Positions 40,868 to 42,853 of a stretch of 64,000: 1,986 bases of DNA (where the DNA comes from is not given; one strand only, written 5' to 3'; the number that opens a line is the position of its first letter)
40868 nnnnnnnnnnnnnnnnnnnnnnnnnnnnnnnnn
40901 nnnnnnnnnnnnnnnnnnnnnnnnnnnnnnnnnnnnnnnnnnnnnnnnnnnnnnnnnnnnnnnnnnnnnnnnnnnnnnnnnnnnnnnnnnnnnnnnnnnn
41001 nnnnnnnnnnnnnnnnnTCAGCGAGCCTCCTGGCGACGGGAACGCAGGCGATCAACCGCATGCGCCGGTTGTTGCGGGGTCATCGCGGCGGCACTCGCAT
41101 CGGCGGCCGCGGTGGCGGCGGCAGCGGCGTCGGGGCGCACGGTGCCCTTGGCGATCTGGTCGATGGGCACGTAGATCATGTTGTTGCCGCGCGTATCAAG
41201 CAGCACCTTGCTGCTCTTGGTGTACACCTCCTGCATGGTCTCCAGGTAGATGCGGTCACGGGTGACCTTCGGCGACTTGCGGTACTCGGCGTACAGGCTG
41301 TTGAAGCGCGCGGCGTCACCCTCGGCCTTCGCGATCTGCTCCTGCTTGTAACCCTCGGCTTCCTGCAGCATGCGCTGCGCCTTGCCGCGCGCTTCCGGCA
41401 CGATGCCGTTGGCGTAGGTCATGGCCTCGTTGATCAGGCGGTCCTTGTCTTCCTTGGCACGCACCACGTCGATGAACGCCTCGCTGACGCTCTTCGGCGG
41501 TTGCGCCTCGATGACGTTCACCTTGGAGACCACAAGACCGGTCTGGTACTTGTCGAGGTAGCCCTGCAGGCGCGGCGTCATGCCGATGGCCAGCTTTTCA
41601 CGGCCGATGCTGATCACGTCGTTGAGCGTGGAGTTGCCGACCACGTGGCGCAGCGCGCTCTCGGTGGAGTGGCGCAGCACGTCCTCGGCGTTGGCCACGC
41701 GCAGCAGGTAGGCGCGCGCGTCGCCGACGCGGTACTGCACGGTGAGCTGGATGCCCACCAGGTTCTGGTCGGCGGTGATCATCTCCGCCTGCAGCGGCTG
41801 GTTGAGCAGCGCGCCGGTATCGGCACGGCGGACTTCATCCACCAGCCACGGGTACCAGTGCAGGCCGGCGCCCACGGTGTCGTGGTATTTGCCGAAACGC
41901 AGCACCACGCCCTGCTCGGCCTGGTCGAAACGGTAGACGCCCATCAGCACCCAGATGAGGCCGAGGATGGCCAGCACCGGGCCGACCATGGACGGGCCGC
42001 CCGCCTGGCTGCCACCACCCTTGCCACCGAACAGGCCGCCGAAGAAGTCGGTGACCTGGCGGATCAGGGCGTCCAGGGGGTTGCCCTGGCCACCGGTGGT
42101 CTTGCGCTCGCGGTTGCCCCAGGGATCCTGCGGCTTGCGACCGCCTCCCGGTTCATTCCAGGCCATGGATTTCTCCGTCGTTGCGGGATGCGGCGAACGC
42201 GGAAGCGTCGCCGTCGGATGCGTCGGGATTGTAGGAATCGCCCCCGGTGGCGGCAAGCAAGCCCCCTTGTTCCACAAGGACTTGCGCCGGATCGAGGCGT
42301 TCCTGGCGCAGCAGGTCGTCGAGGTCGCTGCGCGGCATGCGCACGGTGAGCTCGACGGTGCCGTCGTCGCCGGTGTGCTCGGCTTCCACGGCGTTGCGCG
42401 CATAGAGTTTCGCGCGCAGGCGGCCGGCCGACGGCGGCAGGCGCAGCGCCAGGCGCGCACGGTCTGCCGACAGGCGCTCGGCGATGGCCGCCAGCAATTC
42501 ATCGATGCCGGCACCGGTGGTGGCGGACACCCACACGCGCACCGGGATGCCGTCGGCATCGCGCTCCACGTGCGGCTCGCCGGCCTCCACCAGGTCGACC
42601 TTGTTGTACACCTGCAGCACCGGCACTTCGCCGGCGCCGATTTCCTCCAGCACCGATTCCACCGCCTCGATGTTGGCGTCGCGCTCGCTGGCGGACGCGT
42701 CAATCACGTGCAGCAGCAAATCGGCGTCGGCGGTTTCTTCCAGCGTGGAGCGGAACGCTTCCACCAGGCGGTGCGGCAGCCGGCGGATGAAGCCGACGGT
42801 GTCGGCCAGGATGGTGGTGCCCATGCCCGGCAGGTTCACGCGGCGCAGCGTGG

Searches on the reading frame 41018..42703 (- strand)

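Call 7: search_protein_families(library=pfam, proteins=[window:41018-42703:-], max_evalue=0.01)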
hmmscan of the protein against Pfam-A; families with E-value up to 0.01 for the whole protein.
window:41018-42703:- (561 aa): 2 families
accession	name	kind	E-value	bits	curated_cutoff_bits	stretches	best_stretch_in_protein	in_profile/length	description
PF01145.31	Band_7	-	2.5e-26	93.2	23.6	1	260-430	4-175/176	SPFH domain / Band 7 family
PF12221.13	HflK_N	-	4.3e-11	43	22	1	180-228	1-44/44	Bacterial membrane protein N terminal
